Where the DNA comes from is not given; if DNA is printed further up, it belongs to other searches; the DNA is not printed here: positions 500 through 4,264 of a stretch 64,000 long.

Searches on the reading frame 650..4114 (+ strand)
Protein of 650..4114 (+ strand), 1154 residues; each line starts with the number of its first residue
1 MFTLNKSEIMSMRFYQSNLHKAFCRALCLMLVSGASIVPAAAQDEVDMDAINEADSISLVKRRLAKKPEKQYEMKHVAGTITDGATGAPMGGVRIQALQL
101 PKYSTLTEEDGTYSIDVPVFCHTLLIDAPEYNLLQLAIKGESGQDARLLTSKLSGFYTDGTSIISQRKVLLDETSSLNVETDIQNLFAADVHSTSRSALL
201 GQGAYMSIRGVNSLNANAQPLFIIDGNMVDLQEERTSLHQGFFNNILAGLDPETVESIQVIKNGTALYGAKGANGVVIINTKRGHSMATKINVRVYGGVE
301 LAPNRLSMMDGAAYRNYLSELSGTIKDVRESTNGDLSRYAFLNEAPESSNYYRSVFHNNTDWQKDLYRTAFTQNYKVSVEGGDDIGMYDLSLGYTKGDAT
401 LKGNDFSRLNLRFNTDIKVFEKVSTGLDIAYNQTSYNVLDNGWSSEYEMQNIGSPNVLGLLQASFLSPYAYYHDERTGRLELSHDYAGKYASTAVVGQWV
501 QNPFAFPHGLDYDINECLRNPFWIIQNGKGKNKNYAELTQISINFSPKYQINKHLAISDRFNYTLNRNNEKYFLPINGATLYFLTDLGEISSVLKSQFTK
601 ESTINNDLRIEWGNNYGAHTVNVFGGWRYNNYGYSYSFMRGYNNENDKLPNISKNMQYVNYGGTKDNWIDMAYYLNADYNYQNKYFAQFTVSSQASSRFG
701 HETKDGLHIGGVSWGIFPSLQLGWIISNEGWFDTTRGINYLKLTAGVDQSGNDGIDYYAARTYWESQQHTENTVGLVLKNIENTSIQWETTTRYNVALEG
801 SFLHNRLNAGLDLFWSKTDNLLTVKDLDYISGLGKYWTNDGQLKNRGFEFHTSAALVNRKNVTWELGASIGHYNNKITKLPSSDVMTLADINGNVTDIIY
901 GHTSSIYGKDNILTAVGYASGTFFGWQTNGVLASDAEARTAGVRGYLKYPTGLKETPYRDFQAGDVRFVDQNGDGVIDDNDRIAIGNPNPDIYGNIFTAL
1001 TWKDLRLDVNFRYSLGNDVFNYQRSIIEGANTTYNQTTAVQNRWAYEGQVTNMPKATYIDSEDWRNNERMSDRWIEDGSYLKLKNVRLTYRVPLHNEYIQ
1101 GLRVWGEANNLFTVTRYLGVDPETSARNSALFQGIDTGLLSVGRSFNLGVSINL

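Call 53: search_protein_families(library=pfam, proteins=[window:650-4114:+], max_evalue=0.00001)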
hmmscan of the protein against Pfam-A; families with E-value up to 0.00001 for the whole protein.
window:650-4114:+ (1154 aa): 1 family
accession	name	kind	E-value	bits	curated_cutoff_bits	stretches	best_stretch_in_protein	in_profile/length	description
PF07715.20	Plug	-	1.3e-08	35.8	23.9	1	181-276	23-107/107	TonB-dependent Receptor Plug Domain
